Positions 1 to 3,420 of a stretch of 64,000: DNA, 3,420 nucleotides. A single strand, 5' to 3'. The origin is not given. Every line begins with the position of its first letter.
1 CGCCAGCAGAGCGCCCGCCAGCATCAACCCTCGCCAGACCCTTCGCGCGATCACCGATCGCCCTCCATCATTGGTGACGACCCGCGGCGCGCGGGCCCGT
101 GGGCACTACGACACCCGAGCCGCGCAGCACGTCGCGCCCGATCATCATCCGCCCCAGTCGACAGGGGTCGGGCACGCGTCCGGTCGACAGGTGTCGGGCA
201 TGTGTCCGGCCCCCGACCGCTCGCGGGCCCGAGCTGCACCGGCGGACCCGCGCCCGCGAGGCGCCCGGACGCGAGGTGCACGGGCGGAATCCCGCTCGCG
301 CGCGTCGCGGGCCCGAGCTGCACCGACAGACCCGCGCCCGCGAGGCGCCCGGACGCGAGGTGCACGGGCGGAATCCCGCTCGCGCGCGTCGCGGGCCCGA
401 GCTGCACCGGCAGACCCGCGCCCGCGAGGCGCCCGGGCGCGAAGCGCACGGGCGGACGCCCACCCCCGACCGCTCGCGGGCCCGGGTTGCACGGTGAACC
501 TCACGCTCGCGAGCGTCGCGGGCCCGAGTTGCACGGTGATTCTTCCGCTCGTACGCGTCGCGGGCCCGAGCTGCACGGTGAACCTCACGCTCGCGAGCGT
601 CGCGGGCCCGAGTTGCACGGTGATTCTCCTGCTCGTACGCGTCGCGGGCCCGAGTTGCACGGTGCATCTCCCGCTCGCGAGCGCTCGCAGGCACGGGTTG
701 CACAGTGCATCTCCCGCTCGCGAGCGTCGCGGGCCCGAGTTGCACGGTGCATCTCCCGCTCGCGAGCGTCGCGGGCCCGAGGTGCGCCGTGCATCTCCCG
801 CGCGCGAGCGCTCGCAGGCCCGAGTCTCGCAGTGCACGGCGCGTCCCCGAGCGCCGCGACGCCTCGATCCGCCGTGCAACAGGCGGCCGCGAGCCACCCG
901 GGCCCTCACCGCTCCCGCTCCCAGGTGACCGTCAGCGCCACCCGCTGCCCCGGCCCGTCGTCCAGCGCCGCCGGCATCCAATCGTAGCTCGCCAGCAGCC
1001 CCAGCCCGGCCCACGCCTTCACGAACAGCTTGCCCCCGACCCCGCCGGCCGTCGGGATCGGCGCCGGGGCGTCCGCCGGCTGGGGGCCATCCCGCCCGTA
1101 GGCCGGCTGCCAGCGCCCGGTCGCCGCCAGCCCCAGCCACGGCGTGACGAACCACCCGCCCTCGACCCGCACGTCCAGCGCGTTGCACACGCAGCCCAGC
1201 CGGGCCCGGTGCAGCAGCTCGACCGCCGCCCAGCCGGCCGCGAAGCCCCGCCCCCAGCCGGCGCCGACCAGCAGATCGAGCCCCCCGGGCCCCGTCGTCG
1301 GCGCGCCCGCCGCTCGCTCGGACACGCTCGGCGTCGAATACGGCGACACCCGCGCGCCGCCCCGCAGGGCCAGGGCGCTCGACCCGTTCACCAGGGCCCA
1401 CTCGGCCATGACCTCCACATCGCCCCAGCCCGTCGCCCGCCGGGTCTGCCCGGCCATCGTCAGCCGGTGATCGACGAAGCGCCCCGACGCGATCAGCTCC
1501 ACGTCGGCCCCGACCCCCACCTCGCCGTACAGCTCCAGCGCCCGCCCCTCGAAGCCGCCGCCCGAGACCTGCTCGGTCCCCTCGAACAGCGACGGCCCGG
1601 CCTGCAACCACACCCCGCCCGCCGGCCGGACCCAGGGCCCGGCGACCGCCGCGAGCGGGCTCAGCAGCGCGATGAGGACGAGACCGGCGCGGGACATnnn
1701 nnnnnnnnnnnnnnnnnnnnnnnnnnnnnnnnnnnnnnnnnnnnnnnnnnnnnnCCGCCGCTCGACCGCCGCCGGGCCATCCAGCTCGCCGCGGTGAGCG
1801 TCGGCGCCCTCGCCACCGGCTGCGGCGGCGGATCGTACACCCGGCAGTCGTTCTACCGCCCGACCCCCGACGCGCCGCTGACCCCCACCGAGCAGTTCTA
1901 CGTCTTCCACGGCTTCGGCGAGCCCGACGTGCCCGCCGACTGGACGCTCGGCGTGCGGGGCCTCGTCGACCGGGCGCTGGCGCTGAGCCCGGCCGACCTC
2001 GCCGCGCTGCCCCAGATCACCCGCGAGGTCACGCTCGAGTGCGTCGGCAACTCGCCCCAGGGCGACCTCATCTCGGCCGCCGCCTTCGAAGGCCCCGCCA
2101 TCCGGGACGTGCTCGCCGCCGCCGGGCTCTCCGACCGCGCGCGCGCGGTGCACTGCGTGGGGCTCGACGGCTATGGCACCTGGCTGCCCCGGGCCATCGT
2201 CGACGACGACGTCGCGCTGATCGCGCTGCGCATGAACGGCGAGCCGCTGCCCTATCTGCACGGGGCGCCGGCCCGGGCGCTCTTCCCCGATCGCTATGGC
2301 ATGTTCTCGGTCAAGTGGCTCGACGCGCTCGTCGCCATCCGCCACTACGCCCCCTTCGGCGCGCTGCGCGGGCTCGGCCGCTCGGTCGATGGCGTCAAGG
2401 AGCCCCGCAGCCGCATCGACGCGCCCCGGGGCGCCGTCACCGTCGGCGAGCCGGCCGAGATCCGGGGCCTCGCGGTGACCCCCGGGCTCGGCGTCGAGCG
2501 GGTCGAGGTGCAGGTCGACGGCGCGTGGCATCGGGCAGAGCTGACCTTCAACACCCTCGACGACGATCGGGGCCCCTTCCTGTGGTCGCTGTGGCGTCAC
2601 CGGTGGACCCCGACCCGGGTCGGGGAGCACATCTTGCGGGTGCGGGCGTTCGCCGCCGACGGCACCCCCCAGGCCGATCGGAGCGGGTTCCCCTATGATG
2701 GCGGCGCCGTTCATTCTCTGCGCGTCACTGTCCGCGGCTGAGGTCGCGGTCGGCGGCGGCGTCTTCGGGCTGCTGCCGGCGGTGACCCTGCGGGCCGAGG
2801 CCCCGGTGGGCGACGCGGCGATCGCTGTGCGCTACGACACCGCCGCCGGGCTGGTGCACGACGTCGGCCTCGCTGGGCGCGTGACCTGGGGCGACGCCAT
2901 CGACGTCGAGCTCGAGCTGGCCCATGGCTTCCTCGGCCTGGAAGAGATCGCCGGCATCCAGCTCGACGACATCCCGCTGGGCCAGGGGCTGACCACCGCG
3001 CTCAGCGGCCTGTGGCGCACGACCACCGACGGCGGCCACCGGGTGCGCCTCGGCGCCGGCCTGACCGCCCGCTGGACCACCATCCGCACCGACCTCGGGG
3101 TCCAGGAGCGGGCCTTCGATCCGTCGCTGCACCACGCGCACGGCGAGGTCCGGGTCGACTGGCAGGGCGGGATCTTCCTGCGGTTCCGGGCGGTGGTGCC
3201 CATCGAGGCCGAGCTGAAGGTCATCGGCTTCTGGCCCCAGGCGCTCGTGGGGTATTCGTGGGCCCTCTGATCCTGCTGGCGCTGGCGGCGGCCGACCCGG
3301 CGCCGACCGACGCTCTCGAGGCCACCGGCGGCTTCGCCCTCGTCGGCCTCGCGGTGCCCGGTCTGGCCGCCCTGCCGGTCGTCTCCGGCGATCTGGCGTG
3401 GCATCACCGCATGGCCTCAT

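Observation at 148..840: Composite tandem repeat array (2 x 26 bp, then ~15 x 42 bp with internal palindromes) in an intergenic region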

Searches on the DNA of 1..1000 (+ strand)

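Call 43: search_dna_similar(query=window:148-860:+, collection=plasmids, mode=distant, max_evalue=0.001, max_rows=10)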
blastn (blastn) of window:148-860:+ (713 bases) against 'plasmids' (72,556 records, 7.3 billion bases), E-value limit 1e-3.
No match.
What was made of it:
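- On sopC-type partition centromere: There is no plasmid similarity (call 43).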

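Call 44: search_dna_similar(query=window:148-860:+, collection=phages, mode=distant, max_evalue=0.001, max_rows=10)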
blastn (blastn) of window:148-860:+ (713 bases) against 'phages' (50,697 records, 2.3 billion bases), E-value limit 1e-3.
No match.
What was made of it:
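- No plasmid or phage similarity (calls 43, 44).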

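Call 45: search_rna_families(source=window, start=1, end=1000, threshold=evalue, max_evalue=1)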
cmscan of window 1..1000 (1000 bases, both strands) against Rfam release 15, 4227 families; matches with E-value up to 1: 5.
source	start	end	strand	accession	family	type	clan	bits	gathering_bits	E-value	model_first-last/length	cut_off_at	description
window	642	765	+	RF03296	MIR8788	Gene; miRNA;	-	29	124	0.012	1-138/138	no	MIR8788 microRNA precursor family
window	660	788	-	RF03175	MIR3454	Gene; miRNA;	-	24.9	142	0.016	1-147/147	no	MIR3454 microRNA precursor family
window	783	843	+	RF03929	mir-6579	Gene; miRNA;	-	20.3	47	0.81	1-68/68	no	mir-6579 microRNA precursor family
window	643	679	+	RF03330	mir-750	Gene; miRNA;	-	17.6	60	0.8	1-80/80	no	mir-750 microRNA precursor family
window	728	764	+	RF03330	mir-750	Gene; miRNA;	-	17.6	60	0.8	1-80/80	no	mir-750 microRNA precursor family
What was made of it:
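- On Any Rfam RNA family: Only miRNA-hairpin matches far below threshold appeared at E of 1 or less (call 45).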

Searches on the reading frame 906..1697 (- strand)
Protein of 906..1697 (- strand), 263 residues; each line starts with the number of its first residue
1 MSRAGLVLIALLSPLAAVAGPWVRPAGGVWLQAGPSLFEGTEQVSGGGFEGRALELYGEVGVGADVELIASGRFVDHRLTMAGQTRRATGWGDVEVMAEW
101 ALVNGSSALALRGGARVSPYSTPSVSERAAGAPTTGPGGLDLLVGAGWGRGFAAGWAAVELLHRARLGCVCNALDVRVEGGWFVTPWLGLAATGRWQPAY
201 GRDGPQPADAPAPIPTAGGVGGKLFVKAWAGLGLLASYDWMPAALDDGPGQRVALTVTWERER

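Call 10: find_encoding_contigs(protein=window:906-1697:-, flank=10000, max_places=6)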
Protein window:906-1697:- (263 aa): 3 contigs read that carry it; 2 places shown.
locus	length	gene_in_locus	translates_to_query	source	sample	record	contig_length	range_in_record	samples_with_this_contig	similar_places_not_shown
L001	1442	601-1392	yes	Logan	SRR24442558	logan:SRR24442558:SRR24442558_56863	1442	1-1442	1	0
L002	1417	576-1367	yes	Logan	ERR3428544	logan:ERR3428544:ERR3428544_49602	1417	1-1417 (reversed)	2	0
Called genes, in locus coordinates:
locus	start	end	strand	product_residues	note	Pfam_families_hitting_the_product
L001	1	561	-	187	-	?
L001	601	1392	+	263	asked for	-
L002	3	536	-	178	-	?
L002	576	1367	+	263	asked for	-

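Call 18: search_protein_families(library=pfam, proteins=[window:906-1697:-], max_evalue=0.01)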
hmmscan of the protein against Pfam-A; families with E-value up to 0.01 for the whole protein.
window:906-1697:- (263 aa): 0 families
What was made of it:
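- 906..1697 (-): Upstream flanking gene of 263 aa with no Pfam family. In most relatives it sits next to a molybdopterin oxidoreductase gene. No Pfam family (call 18).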

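Call 24: find_homologous_proteins(query=window:906-1697:-, max_evalue=0.00001)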
Query window:906-1697:- (263 aa): 10 proteins with E <= 0.00001 among 8000 candidates.
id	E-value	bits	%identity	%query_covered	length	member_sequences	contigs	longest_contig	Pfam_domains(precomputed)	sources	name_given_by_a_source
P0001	2.8e-162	557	97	100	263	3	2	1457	-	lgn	-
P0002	1.5e-135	469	83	99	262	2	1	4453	-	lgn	-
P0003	6.8e-132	457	81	93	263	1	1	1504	-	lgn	-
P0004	7.4e-127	441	78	97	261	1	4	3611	-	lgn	-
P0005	2.7e-118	413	75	93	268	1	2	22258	-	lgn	-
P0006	6.3e-110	385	72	93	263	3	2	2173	-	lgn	-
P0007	3.9e-107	376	68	98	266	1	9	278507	-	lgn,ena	-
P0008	7.6e-106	372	67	91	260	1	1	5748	-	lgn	-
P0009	2.3e-98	347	77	76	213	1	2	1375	-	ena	-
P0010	1.2e-12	66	34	63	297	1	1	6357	-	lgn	-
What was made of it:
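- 906..1697 (-): Homologues at 67-97% identity (call 24).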

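Call 25: find_encoding_contigs(protein=P0007, flank=6000, max_places=3)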
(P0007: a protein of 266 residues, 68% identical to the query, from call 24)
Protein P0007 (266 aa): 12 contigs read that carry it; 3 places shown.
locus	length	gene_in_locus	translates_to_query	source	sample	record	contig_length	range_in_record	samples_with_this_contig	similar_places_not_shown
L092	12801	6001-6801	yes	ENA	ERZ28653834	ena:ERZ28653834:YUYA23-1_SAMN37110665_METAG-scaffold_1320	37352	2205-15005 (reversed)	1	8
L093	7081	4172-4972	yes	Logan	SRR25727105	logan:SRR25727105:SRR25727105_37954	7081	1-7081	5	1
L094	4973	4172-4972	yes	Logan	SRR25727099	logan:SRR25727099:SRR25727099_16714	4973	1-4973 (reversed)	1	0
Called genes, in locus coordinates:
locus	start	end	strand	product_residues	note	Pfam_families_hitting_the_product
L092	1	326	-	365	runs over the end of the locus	PF00140:Sigma70_r1_2, PF04542:Sigma70_r2, PF04539:Sigma70_r3 (faint), PF04545:Sigma70_r4 (weak)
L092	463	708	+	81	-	PF01722:BolA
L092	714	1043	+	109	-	PF00462:Glutaredoxin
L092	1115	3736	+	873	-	PF00696:AA_kinase, PF00278:Orn_DAP_Arg_deC, PF22468:ACT_9 (faint), PF02784:Orn_Arg_deC_N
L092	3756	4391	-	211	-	-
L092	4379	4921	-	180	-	-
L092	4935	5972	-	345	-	PF00174:Oxidored_molyb, PF17957:Big_7 (weak)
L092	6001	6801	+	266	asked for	-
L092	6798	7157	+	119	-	-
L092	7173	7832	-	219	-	PF13413:HTH_25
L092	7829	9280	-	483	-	PF02095:Extensin_1 (weak), PF01656:CbiA, PF10609:ParA (weak), PF13614:AAA_31 (faint)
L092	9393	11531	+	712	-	PF13185:GAF_2 (weak), PF01590:GAF (weak), PF00512:HisKA, PF02518:HATPase_c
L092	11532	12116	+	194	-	PF03602:Cons_hypoth95, PF05175:MTS (weak)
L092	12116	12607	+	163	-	PF01467:CTP_transf_like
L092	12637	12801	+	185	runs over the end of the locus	-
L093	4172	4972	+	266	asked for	-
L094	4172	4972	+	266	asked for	?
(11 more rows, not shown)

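Call 26: find_encoding_contigs(protein=P0005, flank=6000, max_places=3)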
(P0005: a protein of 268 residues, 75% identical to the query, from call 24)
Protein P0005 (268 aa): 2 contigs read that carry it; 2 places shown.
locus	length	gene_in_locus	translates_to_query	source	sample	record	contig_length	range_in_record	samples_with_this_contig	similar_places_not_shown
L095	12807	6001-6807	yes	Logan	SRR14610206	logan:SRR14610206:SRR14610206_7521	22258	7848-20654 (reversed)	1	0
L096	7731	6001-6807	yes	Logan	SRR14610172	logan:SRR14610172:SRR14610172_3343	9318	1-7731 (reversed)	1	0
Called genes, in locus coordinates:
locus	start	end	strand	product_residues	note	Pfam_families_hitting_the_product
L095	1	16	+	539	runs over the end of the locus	?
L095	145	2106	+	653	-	PF00069:Pkinase, PF07714:PK_Tyr_Ser-Thr, PF17667:Pkinase_fungal (weak)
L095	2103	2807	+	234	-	-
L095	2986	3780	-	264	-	PF01497:Peripla_BP_2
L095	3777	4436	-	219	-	-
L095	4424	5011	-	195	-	-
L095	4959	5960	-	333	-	PF00174:Oxidored_molyb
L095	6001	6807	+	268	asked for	-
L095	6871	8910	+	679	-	-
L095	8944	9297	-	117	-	PF00166:Cpn10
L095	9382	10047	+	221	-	-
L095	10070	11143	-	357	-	PF00266:Aminotran_5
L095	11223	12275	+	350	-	PF01208:URO-D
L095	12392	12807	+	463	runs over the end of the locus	PF00890:FAD_binding_2 (weak), PF01266:DAO, PF01593:Amino_oxidase, PF13450:NAD_binding_8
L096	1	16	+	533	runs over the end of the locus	?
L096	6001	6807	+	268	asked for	-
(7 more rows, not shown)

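Call 27: find_encoding_contigs(protein=P0002, flank=6000, max_places=3)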
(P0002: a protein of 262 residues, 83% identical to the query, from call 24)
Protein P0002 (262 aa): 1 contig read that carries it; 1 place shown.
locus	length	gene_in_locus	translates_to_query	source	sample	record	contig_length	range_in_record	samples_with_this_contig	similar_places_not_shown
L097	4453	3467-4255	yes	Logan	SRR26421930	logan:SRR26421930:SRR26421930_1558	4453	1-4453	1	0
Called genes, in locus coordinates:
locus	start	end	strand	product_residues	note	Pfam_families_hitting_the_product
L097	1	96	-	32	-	?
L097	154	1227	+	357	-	PF00266:Aminotran_5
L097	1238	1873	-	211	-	-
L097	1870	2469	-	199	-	-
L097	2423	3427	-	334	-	PF00174:Oxidored_molyb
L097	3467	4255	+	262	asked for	-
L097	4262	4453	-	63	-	?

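Call 32: find_encoding_contigs(protein=P0001, flank=6000, max_places=5)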
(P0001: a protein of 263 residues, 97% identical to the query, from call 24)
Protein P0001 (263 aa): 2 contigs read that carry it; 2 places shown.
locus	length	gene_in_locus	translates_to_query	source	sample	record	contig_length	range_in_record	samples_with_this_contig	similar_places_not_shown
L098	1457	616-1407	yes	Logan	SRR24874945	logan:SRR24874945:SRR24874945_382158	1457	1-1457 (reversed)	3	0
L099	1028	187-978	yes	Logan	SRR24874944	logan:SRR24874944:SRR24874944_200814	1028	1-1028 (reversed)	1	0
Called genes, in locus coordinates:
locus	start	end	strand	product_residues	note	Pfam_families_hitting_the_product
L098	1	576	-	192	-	?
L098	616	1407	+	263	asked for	-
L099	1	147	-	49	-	?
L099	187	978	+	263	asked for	-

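Call 33: find_encoding_contigs(protein=P0004, flank=6000, max_places=5)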
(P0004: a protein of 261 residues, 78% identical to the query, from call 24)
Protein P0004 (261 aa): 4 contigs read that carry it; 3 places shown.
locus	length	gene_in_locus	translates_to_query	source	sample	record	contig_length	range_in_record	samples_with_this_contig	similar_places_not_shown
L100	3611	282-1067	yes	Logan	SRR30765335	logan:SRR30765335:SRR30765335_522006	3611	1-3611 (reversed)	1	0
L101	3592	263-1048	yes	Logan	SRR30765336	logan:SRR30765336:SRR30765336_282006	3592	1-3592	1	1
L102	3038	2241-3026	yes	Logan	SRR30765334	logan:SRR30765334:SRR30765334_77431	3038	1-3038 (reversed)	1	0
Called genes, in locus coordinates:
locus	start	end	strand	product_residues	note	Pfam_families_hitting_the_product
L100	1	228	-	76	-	?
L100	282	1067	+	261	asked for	-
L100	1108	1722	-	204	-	-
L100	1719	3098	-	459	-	PF02463:SMC_N, PF13175:AAA_15 (weak), PF13476:AAA_23 (weak), PF13304:AAA_21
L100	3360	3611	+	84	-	?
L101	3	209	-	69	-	?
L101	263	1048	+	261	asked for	-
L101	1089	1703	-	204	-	-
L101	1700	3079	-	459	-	PF02463:SMC_N, PF13175:AAA_15 (weak), PF13476:AAA_23 (weak), PF13304:AAA_21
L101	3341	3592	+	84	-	?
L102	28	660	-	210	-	-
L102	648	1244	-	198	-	-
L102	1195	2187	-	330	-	PF00174:Oxidored_molyb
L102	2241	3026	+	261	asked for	-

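Call 34: find_encoding_contigs(protein=P0003, flank=6000, max_places=5)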
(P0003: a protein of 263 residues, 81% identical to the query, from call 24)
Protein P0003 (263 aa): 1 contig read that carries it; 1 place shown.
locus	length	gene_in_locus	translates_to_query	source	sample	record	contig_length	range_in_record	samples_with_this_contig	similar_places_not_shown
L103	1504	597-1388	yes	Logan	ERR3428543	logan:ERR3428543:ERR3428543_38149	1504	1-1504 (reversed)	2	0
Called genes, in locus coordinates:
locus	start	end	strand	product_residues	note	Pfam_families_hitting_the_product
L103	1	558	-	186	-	?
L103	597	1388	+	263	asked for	-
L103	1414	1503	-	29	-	?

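Call 66: find_encoding_contigs(protein=P0008, flank=6000, max_places=3)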
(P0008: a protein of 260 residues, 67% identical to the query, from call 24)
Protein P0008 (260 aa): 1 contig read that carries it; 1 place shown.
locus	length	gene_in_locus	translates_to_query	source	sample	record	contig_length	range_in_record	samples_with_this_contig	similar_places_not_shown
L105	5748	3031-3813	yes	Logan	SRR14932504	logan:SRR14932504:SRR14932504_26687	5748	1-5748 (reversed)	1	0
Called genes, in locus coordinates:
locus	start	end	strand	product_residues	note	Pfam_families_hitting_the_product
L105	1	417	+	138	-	?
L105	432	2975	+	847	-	PF00962:A_deaminase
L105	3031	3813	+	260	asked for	-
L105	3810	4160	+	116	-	PF12852:Cupin_6 (weak), PF07883:Cupin_2, PF02311:AraC_binding (weak)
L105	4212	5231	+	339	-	PF00174:Oxidored_molyb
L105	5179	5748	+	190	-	?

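Call 67: find_encoding_contigs(protein=P0006, flank=6000, max_places=3)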
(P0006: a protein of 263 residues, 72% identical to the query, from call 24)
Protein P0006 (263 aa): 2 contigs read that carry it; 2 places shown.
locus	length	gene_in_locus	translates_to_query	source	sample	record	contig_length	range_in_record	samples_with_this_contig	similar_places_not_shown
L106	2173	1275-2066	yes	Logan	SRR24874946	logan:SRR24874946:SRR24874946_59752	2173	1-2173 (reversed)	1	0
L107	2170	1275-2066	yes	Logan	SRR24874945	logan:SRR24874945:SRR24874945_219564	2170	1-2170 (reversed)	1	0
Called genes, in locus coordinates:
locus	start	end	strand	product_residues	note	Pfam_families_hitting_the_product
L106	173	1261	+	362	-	-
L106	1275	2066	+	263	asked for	-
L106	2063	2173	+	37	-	?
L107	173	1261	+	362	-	-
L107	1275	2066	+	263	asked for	-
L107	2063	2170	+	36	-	?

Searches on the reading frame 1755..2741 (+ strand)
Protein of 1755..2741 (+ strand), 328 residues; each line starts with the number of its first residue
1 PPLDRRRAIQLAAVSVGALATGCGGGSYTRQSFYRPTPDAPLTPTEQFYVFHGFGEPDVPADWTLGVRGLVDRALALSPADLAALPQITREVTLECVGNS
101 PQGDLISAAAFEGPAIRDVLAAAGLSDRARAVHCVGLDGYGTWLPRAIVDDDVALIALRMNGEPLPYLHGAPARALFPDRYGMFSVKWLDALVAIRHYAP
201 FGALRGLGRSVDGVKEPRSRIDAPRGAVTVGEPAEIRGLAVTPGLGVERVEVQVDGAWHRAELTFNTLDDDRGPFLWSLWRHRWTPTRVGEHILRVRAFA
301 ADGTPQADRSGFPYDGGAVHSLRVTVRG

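Call 18: search_protein_families(library=pfam, proteins=[window:1755-2741:+], max_evalue=0.01)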
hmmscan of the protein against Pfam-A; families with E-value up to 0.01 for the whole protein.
window:1755-2741:+ (328 aa): 1 family
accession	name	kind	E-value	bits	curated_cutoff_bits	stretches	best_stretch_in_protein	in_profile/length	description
PF00174.25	Oxidored_molyb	-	7.4e-34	117.2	24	1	60-196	9-162/169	Oxidoreductase molybdopterin binding domain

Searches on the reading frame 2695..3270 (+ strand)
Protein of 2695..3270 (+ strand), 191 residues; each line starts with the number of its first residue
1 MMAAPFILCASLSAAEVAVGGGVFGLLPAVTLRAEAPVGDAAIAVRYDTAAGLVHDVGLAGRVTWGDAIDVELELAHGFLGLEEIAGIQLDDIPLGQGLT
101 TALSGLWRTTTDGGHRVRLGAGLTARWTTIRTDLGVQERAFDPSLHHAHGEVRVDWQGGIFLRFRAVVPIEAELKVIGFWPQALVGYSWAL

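Call 18: search_protein_families(library=pfam, proteins=[window:2695-3270:+], max_evalue=0.01)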
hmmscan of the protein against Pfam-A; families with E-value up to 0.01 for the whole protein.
window:2695-3270:+ (191 aa): 0 families

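Call 19: find_encoding_contigs(protein=window:2695-3270:+, flank=10000, max_places=10)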
Protein window:2695-3270:+ (191 aa): 3 contigs read that carry it; 2 places shown.
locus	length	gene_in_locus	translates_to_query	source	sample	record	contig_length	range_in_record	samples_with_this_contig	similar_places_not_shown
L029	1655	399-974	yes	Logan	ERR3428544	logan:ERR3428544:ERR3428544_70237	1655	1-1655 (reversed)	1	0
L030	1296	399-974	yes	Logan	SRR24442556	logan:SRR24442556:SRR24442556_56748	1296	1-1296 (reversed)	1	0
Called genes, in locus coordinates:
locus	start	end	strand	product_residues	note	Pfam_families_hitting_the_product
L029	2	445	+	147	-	?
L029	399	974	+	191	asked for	-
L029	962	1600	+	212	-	-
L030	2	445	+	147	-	?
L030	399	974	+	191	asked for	-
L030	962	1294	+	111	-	?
